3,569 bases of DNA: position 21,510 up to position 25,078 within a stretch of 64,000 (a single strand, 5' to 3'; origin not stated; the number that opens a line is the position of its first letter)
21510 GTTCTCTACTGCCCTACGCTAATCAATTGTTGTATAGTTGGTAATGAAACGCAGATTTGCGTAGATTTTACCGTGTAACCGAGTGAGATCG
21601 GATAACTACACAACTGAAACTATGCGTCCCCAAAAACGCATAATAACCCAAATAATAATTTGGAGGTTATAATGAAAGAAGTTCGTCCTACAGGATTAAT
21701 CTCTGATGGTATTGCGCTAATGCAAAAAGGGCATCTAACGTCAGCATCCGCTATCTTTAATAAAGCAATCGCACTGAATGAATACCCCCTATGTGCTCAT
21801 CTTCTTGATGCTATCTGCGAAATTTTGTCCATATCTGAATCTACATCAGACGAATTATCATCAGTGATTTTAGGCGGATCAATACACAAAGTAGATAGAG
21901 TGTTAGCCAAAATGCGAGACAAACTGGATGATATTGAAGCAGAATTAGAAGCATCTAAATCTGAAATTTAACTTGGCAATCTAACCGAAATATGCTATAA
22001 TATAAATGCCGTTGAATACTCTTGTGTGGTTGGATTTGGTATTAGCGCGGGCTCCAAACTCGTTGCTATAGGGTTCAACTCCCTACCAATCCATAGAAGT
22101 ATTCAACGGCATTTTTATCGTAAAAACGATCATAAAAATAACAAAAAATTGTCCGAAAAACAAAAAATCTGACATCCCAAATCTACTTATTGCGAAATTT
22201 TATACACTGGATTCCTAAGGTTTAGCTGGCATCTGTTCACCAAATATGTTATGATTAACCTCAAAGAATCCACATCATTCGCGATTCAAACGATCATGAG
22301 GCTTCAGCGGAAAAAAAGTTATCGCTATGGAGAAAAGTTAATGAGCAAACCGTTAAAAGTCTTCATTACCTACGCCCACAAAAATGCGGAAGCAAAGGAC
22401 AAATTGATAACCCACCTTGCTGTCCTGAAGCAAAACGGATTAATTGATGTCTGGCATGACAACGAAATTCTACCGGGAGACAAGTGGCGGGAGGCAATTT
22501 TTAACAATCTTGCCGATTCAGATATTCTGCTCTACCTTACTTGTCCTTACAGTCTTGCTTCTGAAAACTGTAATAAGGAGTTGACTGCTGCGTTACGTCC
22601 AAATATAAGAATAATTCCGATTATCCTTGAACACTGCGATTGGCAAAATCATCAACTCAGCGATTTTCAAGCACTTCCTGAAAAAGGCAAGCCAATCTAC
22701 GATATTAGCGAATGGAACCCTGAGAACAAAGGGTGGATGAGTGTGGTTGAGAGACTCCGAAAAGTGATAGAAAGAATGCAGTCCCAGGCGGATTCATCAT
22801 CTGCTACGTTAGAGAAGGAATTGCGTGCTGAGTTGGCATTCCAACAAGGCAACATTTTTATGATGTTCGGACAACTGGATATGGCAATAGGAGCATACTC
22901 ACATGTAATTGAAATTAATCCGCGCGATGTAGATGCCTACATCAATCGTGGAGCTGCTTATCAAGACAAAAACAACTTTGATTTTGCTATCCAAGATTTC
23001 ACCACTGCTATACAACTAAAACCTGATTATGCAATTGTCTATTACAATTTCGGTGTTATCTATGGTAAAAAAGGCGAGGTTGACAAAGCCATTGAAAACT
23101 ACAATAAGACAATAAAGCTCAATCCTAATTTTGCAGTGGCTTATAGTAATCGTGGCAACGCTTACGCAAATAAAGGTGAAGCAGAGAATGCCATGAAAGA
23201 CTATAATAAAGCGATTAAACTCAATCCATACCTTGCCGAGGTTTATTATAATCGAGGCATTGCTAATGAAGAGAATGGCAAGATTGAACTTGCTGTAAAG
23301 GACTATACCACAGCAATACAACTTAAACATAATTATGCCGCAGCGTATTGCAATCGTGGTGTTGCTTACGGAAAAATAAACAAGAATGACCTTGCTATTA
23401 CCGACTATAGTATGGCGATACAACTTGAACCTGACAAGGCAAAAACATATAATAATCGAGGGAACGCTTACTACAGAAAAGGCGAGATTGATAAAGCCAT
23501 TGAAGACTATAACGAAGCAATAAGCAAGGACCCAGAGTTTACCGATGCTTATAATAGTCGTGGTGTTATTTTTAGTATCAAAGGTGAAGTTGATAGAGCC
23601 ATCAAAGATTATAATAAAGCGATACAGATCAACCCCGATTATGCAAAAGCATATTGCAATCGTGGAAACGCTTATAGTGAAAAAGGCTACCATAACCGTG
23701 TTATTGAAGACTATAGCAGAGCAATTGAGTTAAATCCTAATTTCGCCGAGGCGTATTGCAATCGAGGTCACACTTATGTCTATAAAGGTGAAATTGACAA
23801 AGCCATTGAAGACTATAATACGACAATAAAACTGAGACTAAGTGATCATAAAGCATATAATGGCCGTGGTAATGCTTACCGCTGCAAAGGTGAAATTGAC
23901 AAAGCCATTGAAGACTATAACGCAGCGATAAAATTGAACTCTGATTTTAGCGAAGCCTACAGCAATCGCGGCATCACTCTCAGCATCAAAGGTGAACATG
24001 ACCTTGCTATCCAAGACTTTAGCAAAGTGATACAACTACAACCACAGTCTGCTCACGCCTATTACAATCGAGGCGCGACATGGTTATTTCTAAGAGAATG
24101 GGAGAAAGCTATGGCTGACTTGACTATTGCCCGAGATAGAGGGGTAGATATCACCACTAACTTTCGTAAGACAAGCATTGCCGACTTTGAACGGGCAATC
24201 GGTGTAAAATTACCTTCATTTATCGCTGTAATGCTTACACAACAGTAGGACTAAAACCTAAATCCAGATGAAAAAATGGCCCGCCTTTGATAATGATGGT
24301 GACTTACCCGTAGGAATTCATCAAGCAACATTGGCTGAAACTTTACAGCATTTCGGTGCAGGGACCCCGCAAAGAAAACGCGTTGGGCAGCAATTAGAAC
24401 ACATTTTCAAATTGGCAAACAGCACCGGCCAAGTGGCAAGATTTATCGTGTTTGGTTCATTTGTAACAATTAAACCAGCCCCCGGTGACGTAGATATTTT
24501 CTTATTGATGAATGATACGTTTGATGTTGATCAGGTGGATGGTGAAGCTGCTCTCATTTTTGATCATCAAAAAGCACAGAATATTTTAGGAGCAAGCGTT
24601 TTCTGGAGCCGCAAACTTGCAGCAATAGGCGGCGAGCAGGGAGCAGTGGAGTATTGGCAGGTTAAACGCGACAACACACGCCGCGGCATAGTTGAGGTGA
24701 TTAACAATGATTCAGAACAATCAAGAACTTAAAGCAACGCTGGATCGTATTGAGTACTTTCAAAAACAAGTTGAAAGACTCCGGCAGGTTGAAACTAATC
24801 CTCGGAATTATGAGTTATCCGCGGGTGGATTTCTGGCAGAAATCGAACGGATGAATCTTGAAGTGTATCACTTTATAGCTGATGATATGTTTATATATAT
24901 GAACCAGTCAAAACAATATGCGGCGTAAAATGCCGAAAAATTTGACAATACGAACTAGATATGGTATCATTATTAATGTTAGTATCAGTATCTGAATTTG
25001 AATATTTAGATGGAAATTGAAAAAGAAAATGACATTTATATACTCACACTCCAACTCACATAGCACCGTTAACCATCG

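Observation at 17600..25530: Defence-island-like block inserted between the B12 operon and hisI-trpEG, bounded by hairpin repeats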

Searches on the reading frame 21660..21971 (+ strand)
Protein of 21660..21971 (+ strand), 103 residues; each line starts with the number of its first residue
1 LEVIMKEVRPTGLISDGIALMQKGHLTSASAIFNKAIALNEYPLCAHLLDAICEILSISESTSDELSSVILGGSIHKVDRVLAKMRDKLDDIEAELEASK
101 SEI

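Call 4: search_protein_families(library=pfam, proteins=[window:21660-21971:+], max_evalue=0.01)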
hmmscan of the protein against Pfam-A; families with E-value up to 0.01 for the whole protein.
window:21660-21971:+ (103 aa): 0 families

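Call 5: search_protein_families(library=padloc, proteins=[window:21660-21971:+], max_evalue=0.01)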
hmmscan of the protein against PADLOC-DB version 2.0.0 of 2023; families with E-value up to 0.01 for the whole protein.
window:21660-21971:+ (103 aa): 0 families

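Call 37: search_protein_families(library=ncbifam, proteins=[window:21660-21971:+], max_evalue=1)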
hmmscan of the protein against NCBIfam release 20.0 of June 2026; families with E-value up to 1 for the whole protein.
window:21660-21971:+ (103 aa): 1 family
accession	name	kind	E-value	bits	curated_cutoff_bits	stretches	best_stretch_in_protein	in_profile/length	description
NF009847.0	PRK13318.1-5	equivalog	0.12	11.7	381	1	25-94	154-216/256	type III pantothenate kinase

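Call 38: search_protein_families(library=pfam, proteins=[window:21660-21971:+], max_evalue=5)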
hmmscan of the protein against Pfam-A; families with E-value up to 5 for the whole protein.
window:21660-21971:+ (103 aa): 2 families
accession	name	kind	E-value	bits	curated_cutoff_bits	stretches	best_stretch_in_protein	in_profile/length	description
PF07719.23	TPR_2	-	0.11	13.2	27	1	17-41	8-32/34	Tetratricopeptide repeat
PF13181.12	TPR_8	-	0.11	13.2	25.7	1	19-41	10-32/34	Tetratricopeptide repeat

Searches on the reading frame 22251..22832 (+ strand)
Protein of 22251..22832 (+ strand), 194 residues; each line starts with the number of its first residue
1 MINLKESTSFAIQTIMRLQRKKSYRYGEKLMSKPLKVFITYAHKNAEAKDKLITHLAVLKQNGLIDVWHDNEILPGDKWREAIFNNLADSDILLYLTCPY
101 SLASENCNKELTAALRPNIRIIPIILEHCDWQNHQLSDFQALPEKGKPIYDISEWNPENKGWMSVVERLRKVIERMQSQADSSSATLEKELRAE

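Call 48: search_solved_structures(query=window:22251-22832:+, max_evalue=1, show_alignments=2)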
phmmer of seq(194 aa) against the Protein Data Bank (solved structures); distinct sequences matched with E-value up to 1: 2.
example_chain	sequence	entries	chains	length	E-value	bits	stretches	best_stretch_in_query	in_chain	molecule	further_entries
7uxr_A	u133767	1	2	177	0.28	14.3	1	39-103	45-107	TIR domain protein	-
7ylf_A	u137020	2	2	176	0.51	13.4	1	32-114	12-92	Toll-like receptor 15 | Toll-like receptor 2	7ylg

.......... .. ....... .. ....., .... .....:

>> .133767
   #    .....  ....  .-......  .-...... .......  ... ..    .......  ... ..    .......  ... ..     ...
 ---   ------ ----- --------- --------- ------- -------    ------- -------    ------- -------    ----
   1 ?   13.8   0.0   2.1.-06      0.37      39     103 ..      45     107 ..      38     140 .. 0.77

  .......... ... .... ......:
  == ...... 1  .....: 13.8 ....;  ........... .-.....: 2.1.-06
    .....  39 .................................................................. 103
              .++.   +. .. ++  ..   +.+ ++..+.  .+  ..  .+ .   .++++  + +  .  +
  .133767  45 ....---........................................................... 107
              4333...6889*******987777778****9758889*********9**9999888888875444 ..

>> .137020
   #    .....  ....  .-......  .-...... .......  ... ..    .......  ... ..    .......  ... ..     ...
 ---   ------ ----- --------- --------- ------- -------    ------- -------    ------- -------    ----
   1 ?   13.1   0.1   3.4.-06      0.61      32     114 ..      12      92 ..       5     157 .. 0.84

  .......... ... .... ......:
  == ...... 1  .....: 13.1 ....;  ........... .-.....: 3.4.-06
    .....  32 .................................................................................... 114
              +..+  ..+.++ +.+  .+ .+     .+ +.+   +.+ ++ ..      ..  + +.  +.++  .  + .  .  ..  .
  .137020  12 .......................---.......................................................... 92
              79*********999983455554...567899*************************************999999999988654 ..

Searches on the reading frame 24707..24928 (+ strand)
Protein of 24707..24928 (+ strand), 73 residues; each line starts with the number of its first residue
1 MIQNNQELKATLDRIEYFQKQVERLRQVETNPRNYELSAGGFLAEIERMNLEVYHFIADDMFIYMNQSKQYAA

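Call 4: search_protein_families(library=pfam, proteins=[window:24707-24928:+], max_evalue=0.01)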
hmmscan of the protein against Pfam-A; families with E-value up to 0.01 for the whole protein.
window:24707-24928:+ (73 aa): 0 families

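Call 5: search_protein_families(library=padloc, proteins=[window:24707-24928:+], max_evalue=0.01)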
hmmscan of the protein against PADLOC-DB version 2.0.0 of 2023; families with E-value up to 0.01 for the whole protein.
window:24707-24928:+ (73 aa): 0 families

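Call 37: search_protein_families(library=ncbifam, proteins=[window:24707-24928:+], max_evalue=1)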
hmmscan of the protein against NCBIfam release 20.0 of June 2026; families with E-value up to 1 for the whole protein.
window:24707-24928:+ (73 aa): 0 families

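Call 38: search_protein_families(library=pfam, proteins=[window:24707-24928:+], max_evalue=5)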
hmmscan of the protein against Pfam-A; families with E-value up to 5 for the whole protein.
window:24707-24928:+ (73 aa): 1 family
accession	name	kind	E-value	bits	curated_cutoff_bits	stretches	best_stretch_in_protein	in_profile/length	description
PF05659.16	RPW8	-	0.086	12.9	30.4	1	6-36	35-64/139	Arabidopsis broad-spectrum mildew resistance protein RPW8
